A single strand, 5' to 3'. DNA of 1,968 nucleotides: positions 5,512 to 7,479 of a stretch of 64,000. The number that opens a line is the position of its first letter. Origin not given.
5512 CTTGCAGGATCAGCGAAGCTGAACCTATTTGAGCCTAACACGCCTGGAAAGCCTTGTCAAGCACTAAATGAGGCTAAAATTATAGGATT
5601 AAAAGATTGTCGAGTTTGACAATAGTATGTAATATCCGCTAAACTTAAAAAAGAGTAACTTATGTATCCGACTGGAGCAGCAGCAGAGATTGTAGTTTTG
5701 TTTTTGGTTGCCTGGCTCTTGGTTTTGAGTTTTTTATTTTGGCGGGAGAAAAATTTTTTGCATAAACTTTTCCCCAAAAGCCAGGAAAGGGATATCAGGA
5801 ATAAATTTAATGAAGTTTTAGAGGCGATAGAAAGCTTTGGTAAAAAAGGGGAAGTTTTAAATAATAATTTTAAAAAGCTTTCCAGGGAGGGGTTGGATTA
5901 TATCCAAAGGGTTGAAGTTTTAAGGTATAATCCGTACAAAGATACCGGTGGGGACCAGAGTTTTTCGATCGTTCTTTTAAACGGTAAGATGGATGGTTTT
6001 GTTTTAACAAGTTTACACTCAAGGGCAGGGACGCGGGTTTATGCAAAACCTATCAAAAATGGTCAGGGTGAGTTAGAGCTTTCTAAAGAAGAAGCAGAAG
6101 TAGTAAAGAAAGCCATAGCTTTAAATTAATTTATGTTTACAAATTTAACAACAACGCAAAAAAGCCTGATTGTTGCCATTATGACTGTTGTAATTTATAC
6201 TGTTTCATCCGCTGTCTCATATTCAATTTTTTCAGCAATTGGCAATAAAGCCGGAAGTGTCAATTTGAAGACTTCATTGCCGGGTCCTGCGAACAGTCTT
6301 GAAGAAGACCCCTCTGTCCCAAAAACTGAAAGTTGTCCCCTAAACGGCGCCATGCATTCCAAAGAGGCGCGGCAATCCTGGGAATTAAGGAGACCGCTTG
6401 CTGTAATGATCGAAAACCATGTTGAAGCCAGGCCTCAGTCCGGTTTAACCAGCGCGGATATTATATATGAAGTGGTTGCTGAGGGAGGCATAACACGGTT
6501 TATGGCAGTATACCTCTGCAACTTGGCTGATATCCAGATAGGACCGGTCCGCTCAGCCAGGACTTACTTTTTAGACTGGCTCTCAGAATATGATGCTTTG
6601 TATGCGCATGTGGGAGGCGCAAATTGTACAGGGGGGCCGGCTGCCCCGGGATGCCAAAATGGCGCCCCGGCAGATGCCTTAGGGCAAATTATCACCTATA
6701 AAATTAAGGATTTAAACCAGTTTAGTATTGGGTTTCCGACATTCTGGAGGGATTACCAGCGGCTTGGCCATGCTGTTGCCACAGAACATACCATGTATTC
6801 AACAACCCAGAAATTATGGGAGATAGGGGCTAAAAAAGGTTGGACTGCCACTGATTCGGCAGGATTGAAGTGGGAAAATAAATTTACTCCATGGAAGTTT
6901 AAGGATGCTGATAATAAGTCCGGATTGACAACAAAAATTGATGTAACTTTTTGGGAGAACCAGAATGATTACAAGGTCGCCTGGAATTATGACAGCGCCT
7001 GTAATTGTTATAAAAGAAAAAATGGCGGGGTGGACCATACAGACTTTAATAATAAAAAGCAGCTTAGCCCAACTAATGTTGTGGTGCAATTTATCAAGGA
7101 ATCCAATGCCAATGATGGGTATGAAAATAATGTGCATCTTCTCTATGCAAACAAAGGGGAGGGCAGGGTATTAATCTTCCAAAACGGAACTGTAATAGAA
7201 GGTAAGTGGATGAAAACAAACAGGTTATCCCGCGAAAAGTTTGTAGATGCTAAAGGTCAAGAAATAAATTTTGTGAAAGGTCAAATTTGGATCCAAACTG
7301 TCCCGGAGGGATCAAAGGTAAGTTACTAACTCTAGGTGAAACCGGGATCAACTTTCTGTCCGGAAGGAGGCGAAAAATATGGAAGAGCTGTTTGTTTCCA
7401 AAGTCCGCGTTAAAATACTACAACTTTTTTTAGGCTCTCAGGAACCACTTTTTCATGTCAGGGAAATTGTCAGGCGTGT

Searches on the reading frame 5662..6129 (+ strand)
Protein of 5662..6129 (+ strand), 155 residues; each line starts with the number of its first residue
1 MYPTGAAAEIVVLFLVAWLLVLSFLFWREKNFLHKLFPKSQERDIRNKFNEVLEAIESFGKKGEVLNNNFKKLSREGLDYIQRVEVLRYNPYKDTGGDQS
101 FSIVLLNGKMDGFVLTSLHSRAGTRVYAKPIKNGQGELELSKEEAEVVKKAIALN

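Call 48: search_protein_families(library=pfam, proteins=[window:5662-6129:+], max_evalue=0.001)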
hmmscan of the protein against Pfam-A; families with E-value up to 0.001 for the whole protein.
window:5662-6129:+ (155 aa): 1 family
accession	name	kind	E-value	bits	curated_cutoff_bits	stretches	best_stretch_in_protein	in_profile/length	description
PF14584.11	DUF4446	-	7.2e-35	120.6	27.4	1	10-152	8-150/150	Protein of unknown function (DUF4446)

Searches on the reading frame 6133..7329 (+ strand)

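Call 48: search_protein_families(library=pfam, proteins=[window:6133-7329:+], max_evalue=0.001)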
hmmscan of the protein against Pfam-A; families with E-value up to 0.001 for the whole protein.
window:6133-7329:+ (398 aa): 2 families
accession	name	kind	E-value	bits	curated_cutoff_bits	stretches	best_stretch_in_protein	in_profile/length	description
PF11258.13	DUF3048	-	1.7e-37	129.3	25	1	83-237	11-147/148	Protein of unknown function (DUF3048) N-terminal domain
PF17479.7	DUF3048_C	-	2.4e-24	86.3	25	1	270-387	2-114/114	Protein of unknown function (DUF3048) C-terminal domain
